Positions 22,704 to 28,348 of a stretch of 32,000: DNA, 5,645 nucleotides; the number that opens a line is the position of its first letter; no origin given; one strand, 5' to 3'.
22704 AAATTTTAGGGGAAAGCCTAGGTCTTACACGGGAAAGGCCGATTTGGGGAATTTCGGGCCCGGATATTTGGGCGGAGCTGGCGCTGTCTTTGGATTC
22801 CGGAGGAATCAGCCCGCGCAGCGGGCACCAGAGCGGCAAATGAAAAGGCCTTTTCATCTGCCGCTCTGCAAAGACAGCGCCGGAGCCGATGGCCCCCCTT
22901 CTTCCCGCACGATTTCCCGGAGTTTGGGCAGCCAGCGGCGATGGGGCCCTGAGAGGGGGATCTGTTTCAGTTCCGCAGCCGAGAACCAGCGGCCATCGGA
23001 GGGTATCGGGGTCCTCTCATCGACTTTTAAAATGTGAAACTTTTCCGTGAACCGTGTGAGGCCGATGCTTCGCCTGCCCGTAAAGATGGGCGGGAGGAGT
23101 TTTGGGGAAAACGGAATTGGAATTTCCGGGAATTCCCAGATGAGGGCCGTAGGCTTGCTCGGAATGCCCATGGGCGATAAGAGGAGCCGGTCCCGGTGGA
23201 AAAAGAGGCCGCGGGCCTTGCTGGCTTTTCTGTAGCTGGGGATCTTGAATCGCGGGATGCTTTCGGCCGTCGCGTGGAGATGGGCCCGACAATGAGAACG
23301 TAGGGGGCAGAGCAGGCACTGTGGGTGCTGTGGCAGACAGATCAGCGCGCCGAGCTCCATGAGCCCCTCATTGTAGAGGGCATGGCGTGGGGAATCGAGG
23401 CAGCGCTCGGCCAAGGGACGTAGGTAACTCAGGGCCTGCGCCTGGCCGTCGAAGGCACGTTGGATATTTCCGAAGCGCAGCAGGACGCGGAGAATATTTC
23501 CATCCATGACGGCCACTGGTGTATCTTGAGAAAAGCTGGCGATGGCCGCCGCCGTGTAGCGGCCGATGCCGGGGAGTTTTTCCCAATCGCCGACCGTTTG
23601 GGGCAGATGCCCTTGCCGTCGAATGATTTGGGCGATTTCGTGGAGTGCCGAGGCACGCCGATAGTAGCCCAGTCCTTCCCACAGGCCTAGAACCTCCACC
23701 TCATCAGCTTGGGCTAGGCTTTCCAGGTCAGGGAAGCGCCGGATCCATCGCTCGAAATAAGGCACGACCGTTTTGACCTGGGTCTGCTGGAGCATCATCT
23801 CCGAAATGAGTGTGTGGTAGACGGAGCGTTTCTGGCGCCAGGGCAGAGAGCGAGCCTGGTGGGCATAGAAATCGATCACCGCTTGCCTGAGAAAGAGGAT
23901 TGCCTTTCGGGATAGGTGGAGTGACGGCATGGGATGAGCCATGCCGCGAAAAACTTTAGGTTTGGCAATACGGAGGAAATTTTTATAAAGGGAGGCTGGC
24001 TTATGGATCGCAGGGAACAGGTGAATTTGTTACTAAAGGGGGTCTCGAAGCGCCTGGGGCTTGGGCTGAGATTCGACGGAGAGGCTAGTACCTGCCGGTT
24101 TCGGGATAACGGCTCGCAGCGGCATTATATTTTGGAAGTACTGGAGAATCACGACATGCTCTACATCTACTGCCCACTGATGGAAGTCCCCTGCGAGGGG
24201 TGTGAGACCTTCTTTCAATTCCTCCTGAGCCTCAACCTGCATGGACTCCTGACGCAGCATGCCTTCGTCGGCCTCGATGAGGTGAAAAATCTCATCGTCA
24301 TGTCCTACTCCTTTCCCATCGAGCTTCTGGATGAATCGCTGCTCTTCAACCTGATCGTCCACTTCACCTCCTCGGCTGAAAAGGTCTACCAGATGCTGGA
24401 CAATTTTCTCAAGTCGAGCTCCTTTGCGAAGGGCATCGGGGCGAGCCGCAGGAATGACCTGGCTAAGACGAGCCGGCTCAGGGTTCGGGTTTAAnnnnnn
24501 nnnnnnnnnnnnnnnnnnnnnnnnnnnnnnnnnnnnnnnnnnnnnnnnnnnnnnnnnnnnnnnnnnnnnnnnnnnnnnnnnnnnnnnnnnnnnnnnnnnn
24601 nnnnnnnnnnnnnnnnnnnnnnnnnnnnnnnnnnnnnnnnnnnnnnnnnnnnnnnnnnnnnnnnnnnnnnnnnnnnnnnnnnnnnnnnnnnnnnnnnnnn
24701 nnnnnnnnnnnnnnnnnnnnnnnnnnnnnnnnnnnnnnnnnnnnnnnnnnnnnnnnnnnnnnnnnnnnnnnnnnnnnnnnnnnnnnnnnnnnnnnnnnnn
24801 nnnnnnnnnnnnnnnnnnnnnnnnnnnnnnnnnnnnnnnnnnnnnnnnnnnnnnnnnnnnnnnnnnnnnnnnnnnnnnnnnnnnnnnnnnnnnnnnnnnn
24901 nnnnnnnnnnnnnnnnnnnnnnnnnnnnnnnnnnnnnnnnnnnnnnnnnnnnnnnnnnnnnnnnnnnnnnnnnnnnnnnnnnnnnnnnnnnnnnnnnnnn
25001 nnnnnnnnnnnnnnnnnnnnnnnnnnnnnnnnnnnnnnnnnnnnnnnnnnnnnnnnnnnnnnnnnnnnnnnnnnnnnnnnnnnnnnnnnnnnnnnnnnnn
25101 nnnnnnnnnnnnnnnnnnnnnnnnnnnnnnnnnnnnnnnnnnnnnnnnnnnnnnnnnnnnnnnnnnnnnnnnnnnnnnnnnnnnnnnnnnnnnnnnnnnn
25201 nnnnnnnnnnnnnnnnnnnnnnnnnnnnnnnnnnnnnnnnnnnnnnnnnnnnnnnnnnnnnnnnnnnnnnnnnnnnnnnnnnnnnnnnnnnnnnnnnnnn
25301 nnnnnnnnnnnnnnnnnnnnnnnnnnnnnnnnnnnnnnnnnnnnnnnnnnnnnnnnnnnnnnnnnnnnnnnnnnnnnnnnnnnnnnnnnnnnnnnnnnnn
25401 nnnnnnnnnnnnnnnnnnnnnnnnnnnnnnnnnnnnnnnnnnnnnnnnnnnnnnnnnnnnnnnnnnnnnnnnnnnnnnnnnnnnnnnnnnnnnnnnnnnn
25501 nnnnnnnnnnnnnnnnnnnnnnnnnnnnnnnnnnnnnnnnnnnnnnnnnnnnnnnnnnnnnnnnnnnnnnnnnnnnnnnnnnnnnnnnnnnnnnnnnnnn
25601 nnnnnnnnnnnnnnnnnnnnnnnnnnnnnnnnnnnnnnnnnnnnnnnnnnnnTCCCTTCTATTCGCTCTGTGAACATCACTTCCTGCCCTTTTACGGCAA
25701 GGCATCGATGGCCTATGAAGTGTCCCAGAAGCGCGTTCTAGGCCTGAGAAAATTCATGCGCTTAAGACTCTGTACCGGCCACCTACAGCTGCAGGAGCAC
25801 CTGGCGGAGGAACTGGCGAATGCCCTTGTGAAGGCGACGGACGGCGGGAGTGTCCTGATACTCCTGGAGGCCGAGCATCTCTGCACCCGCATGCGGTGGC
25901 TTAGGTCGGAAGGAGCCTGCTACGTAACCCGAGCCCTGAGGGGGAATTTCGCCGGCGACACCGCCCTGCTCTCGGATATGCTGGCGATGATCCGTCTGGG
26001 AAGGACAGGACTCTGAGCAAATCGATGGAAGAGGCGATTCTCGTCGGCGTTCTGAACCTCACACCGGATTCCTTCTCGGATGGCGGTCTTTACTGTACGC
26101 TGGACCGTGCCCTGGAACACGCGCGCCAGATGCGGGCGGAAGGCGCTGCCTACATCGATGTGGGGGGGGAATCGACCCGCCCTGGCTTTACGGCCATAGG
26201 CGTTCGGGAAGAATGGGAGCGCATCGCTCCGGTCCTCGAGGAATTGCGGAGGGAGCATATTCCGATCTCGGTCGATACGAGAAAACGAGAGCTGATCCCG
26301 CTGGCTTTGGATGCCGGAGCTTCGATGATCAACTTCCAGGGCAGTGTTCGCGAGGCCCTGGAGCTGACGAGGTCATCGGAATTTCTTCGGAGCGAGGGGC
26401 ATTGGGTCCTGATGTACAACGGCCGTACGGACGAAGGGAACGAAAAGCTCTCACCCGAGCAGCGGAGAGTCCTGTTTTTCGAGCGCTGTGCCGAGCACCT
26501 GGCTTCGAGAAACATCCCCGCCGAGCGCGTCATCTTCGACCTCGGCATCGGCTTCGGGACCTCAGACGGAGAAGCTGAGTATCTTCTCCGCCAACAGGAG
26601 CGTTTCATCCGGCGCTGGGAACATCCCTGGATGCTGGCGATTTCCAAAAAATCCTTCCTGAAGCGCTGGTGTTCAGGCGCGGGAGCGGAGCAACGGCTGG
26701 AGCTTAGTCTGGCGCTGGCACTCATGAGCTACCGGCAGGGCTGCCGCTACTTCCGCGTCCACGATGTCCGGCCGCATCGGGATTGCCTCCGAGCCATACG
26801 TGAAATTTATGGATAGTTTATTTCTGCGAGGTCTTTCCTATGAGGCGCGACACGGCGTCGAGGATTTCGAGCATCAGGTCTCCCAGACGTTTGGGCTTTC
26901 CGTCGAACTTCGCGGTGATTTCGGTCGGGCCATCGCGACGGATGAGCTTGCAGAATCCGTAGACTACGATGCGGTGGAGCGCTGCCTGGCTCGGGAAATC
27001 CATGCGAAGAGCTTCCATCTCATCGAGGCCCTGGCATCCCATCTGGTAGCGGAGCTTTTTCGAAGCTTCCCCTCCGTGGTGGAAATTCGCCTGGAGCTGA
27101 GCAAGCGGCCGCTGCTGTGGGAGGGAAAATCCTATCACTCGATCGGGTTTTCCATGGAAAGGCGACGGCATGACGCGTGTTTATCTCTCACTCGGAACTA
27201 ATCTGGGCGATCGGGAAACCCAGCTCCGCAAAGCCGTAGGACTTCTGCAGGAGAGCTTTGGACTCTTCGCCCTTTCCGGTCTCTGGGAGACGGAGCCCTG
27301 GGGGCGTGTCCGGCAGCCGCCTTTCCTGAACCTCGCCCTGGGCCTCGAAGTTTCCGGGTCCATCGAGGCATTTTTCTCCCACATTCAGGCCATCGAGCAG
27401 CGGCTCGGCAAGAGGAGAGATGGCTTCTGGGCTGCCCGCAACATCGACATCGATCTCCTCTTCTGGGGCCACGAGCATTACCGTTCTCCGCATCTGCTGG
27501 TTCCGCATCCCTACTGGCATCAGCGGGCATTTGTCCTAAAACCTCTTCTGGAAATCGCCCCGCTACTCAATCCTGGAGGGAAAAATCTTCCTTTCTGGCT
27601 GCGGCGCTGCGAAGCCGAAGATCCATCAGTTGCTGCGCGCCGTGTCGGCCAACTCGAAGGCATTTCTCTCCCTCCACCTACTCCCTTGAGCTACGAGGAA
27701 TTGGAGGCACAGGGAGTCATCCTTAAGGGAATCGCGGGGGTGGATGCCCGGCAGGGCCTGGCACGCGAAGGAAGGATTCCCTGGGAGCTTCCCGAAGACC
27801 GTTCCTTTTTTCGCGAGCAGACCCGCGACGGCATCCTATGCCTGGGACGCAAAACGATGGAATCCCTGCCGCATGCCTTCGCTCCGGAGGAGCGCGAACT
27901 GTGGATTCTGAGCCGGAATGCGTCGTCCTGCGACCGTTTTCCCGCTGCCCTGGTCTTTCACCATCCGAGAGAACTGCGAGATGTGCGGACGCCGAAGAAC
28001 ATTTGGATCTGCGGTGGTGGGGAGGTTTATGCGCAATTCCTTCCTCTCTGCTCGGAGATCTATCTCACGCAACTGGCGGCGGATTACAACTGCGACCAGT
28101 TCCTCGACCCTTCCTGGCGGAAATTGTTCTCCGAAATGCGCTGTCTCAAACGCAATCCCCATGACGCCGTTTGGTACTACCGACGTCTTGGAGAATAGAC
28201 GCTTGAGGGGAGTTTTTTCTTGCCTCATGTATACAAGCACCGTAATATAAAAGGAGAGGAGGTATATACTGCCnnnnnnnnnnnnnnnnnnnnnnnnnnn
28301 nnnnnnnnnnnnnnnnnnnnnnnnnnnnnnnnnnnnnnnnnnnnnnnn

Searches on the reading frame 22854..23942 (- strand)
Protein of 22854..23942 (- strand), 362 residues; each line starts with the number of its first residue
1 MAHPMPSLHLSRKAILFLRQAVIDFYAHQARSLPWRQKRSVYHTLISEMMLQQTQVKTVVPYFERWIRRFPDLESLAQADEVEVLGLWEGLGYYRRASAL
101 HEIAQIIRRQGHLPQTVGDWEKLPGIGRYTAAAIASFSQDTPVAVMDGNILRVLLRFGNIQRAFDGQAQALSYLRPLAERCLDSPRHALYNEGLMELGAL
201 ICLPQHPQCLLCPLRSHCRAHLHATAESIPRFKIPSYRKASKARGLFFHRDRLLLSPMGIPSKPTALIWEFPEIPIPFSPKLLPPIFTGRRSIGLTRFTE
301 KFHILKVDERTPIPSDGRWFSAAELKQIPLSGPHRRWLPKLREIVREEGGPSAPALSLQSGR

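Call 40: search_protein_families(library=pfam, proteins=[window:22854-23942:-], max_evalue=0.001)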
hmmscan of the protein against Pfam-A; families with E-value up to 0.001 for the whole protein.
window:22854-23942:- (362 aa): 2 families
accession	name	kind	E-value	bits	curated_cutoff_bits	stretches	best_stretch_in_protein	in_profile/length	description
PF00730.31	HhH-GPD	-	9.4e-22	77.8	26.2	1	46-162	1-91/108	HhH-GPD superfamily base excision DNA repair protein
PF00633.29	HHH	-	2.5e-06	27.5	24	1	110-137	3-30/30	Helix-hairpin-helix motif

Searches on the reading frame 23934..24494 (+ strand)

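Call 41: search_protein_families(library=pfam, proteins=[window:23934-24494:+], max_evalue=0.001)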
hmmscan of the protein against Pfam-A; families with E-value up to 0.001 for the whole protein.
window:23934-24494:+ (186 aa): 1 family
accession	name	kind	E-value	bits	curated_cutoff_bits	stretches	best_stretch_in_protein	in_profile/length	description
PF05932.18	CesT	-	2.7e-12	47.3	22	1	33-150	2-117/119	Tir chaperone protein (CesT) family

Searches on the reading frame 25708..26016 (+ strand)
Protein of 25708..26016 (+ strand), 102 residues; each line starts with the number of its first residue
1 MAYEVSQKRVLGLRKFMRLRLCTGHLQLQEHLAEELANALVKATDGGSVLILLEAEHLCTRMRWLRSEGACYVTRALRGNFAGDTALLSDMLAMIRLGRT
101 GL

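Call 41: search_protein_families(library=pfam, proteins=[window:25708-26016:+], max_evalue=0.001)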
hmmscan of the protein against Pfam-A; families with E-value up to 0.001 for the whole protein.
window:25708-26016:+ (102 aa): 1 family
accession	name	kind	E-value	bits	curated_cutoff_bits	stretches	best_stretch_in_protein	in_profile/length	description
PF01227.27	GTP_cyclohydroI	-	4.3e-17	62.6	27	1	2-95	85-178/179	GTP cyclohydrolase I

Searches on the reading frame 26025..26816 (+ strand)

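Call 41: search_protein_families(library=pfam, proteins=[window:26025-26816:+], max_evalue=0.001)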
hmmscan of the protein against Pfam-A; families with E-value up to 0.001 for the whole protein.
window:26025-26816:+ (263 aa): 1 family
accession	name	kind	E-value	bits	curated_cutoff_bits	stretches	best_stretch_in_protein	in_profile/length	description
PF00809.28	Pterin_bind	-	4e-51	174.5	25.5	1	8-246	2-244/244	Pterin binding enzyme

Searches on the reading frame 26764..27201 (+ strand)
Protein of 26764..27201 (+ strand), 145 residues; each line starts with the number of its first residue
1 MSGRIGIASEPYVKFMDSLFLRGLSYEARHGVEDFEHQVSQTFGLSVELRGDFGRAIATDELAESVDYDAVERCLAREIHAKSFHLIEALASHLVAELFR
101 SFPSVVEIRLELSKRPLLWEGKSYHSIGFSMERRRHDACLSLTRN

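Call 41: search_protein_families(library=pfam, proteins=[window:26764-27201:+], max_evalue=0.001)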
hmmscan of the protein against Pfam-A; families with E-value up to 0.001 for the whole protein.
window:26764-27201:+ (145 aa): 1 family
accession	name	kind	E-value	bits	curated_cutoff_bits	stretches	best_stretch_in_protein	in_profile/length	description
PF02152.23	FolB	-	9.3e-23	81.3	31.8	1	20-121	2-103/113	Dihydroneopterin aldolase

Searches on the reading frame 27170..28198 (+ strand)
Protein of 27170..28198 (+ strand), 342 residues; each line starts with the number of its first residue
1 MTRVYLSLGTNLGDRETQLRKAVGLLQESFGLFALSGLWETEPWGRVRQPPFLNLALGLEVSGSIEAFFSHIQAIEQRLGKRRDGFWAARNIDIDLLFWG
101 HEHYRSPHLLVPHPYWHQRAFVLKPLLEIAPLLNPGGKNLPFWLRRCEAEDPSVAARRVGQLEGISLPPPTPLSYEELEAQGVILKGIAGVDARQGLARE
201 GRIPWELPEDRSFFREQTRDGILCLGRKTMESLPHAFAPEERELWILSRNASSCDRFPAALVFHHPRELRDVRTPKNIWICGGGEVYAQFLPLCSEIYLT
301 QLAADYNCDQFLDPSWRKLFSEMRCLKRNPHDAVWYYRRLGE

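Call 41: search_protein_families(library=pfam, proteins=[window:27170-28198:+], max_evalue=0.001)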
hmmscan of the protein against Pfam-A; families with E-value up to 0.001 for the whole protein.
window:27170-28198:+ (342 aa): 2 families
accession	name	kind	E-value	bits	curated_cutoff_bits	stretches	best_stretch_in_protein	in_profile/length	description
PF01288.25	HPPK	-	1.9e-32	112.5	25.7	1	5-131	1-116/116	7,8-dihydro-6-hydroxymethylpterin-pyrophosphokinase (HPPK)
PF00186.24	DHFR_1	-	8e-24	84.6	25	1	188-322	5-136/159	Dihydrofolate reductase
